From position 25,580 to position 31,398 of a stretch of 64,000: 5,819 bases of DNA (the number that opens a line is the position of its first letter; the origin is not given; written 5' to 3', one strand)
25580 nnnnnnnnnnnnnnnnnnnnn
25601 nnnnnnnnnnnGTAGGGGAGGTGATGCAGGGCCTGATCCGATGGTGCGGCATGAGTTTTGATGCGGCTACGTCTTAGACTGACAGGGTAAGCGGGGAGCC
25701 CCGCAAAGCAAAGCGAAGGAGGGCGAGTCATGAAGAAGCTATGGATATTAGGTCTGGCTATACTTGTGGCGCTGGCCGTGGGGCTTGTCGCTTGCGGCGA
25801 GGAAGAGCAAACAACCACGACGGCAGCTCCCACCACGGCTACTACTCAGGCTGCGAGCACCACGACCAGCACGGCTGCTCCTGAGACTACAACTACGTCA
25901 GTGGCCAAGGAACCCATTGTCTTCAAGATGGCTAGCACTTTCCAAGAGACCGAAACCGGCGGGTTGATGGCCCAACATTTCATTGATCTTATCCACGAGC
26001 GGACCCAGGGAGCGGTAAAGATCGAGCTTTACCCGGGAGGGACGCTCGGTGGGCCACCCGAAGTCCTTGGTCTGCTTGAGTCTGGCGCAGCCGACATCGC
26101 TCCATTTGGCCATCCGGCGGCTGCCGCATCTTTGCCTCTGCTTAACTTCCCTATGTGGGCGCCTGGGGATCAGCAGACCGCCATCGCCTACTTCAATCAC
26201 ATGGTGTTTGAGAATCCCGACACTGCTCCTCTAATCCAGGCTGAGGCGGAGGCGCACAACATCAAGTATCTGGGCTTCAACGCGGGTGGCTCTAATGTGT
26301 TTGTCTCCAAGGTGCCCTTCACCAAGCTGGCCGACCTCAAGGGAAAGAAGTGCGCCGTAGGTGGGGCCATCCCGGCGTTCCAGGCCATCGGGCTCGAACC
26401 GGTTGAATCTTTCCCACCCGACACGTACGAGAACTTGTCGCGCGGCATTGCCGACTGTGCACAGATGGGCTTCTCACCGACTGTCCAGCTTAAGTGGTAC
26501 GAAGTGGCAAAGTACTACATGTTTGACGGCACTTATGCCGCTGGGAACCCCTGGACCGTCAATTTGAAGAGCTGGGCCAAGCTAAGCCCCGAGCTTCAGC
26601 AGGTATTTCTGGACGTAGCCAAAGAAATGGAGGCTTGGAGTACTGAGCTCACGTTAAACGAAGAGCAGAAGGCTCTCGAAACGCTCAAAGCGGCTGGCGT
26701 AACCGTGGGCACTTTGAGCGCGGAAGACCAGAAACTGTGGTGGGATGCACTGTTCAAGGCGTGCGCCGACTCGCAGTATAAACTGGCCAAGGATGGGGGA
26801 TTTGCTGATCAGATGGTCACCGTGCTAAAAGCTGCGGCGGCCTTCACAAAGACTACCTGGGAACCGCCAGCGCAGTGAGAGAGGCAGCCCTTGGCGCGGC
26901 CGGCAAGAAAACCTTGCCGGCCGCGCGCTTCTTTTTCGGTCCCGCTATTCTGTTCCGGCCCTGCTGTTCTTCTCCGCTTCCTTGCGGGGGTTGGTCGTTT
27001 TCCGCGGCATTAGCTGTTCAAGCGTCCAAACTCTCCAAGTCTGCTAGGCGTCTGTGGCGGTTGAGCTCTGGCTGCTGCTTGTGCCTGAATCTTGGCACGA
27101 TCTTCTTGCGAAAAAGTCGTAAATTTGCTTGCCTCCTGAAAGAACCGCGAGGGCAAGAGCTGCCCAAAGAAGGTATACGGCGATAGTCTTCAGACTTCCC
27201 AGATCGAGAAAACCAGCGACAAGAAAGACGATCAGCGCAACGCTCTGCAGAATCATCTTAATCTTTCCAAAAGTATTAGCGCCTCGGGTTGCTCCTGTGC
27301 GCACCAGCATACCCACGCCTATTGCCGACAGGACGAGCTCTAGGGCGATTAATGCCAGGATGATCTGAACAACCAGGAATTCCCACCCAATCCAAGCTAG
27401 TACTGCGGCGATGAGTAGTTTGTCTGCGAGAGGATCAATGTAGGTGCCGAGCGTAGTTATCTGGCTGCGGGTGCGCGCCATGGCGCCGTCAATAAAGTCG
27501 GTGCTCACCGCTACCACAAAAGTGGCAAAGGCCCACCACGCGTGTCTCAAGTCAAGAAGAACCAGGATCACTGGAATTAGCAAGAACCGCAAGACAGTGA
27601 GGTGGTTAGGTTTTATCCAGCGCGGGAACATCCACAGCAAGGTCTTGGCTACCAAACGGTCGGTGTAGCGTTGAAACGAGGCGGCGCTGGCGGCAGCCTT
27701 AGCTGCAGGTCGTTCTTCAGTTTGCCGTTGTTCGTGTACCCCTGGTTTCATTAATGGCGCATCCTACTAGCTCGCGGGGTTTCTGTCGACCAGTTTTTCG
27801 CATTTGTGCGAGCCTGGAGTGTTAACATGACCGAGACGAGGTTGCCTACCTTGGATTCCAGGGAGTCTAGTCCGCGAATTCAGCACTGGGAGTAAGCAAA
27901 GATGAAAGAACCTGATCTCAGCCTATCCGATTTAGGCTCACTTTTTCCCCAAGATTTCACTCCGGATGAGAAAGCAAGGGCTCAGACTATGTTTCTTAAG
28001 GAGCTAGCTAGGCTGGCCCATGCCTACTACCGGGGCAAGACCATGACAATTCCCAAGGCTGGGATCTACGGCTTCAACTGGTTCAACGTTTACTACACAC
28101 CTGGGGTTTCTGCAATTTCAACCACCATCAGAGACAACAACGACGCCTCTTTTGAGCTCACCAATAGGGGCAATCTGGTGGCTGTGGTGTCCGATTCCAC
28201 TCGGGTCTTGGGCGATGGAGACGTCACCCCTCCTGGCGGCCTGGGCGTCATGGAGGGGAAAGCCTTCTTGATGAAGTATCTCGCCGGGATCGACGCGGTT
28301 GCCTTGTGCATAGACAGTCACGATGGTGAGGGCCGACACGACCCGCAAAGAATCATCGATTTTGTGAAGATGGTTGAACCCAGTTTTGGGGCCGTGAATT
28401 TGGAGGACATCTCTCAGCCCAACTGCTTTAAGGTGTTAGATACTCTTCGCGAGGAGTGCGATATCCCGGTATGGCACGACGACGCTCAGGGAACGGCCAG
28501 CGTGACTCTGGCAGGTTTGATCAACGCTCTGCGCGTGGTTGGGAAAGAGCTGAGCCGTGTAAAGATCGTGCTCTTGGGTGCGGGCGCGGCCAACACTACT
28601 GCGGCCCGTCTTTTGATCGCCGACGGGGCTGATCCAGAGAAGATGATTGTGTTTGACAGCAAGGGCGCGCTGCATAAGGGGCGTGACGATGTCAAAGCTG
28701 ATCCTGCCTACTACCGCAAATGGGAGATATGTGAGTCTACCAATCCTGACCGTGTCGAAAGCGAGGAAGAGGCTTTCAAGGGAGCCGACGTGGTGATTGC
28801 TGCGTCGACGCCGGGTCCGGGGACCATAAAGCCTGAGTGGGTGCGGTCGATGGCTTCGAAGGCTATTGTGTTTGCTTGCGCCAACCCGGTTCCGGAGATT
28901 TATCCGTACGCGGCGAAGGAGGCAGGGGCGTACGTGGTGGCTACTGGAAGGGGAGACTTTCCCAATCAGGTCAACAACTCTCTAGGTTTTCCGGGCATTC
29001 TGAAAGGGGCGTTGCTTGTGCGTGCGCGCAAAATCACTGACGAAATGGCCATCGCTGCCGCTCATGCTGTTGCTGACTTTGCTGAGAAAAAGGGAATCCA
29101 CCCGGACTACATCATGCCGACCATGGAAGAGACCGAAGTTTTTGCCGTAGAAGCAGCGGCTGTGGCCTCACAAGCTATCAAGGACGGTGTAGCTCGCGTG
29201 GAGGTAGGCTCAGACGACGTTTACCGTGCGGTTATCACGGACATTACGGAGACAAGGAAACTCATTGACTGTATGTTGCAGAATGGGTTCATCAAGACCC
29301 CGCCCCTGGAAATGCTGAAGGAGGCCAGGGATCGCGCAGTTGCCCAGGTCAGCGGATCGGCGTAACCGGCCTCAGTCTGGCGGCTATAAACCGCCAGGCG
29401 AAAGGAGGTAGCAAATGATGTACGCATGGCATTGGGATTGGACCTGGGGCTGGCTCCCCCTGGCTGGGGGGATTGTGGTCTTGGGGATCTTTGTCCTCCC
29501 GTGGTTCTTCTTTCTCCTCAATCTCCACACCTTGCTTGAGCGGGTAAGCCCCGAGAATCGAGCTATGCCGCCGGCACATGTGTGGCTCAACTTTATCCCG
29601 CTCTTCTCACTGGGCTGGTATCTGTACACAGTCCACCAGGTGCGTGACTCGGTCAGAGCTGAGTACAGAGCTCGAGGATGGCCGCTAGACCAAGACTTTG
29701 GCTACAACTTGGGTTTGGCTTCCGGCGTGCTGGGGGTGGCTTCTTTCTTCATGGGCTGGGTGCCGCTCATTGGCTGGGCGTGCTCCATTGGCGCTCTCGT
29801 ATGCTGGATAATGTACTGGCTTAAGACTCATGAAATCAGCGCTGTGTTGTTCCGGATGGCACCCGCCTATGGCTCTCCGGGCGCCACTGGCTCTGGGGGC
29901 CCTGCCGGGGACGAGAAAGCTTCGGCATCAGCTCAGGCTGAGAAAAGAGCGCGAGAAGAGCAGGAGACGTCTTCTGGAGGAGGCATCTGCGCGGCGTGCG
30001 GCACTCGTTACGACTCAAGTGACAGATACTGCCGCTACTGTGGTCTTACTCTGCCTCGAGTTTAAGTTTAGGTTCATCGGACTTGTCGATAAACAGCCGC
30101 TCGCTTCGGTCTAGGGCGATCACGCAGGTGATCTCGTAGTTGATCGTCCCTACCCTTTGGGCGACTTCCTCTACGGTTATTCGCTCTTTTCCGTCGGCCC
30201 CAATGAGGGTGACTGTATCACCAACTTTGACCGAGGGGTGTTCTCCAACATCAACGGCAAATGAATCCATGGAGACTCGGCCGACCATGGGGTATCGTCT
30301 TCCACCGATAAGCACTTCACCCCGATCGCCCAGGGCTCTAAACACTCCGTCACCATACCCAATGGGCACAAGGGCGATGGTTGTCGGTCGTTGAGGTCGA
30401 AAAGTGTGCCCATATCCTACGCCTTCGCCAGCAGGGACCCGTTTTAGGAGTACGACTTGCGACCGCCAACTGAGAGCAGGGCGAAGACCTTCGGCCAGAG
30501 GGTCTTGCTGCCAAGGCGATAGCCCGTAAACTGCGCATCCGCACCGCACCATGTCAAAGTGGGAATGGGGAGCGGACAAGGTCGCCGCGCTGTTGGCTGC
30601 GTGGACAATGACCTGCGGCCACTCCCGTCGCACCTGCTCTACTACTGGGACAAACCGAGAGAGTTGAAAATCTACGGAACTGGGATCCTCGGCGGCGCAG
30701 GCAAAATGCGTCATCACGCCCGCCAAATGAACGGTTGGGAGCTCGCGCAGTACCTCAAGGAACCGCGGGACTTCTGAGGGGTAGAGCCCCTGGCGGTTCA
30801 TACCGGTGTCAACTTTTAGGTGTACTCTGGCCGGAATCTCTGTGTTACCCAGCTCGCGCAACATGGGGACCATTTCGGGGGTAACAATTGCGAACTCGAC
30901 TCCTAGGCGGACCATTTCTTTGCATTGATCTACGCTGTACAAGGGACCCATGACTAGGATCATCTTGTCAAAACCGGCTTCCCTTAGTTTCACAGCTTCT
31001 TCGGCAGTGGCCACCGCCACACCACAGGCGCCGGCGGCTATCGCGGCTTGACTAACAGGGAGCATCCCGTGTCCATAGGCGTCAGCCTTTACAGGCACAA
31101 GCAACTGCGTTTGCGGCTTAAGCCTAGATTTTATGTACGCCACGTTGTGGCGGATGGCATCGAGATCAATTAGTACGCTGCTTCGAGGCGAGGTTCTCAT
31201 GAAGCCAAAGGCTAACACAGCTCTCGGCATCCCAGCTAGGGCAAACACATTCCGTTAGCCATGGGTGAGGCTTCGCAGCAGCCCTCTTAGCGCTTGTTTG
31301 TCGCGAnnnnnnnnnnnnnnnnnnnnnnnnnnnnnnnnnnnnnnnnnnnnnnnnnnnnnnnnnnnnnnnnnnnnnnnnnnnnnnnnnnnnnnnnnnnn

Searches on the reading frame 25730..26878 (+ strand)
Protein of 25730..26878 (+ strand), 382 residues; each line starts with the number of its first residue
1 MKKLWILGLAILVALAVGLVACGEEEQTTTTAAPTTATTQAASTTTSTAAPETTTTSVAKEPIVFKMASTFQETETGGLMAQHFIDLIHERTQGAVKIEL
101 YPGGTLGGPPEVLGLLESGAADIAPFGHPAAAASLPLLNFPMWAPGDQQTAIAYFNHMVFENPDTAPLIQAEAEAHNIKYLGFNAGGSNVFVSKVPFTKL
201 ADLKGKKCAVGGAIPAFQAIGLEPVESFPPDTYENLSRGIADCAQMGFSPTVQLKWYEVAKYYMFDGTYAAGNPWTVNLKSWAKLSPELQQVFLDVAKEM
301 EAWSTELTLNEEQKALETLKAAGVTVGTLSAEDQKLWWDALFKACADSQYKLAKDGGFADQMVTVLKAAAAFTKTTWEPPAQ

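Call 21: search_protein_families(library=pfam, proteins=[window:25730-26878:+], max_evalue=0.00001)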
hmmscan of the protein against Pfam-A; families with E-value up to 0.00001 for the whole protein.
window:25730-26878:+ (382 aa): 2 families
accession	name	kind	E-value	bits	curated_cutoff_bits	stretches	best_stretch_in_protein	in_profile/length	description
PF03480.18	DctP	-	9.1e-36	124.1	23.4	1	69-343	3-277/286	Bacterial extracellular solute-binding protein, family 7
PF21827.1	New_glue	-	4.1e-06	26.9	31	1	1-58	1-63/94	New glue protein family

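Call 78: search_protein_families(library=ncbifam, proteins=[window:25730-26878:+], max_evalue=0.00001)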
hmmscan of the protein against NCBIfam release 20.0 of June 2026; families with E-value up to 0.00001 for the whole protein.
window:25730-26878:+ (382 aa): 3 families
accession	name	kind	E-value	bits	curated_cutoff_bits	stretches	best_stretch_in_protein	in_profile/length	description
NF037995.1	TRAP_S1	subfamily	1.2e-35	123.1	50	1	66-337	1-271/271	TRAP transporter substrate-binding protein DctP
TIGR00787.1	dctP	subfamily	1.8e-21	76.7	175.05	1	73-322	7-256/257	DctP family TRAP transporter solute-binding subunit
NF050142.1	PG1828_fam_lipo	equivalog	7.9e-06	26.5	50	0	1-55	1-52/59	PG1828 family lipoprotein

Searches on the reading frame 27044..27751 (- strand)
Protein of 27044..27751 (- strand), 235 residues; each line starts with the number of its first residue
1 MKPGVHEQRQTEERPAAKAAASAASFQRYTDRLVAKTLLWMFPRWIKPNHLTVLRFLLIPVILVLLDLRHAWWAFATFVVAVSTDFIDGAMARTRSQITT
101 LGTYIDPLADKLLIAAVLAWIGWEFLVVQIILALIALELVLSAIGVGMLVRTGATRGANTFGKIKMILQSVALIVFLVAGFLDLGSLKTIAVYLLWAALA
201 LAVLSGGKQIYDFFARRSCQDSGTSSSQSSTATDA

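Call 21: search_protein_families(library=pfam, proteins=[window:27044-27751:-], max_evalue=0.00001)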
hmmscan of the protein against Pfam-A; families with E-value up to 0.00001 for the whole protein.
window:27044-27751:- (235 aa): 1 family
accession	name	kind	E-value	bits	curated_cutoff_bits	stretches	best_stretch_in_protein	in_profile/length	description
PF01066.26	CDP-OH_P_transf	-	8.2e-28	98.1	22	1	46-203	2-151/152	CDP-alcohol phosphatidyltransferase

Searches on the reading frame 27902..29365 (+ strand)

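Call 55: search_protein_families(library=pfam, proteins=[window:27902-29365:+], max_evalue=0.00001)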
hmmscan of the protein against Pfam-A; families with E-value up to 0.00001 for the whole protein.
window:27902-29365:+ (487 aa): 2 families
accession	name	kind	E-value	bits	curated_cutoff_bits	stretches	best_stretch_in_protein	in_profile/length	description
PF03949.21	Malic_M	-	9.9e-26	91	23.5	1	196-425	2-257/258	Malic enzyme, NAD binding domain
PF00390.24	malic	-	6.4e-17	62.4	23.1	1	63-183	22-182/182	Malic enzyme, N-terminal domain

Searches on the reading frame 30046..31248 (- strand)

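Call 55: search_protein_families(library=pfam, proteins=[window:30046-31248:-], max_evalue=0.00001)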
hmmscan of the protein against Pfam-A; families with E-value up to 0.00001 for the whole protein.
window:30046-31248:- (400 aa): 2 families
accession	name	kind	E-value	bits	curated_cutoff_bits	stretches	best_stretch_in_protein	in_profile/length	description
PF01168.26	Ala_racemase_N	-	1.2e-66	225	24.1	1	27-245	1-220/220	Alanine racemase, N-terminal domain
PF00842.27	Ala_racemase_C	-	7.3e-45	152.1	25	1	258-378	1-120/127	Alanine racemase, C-terminal domain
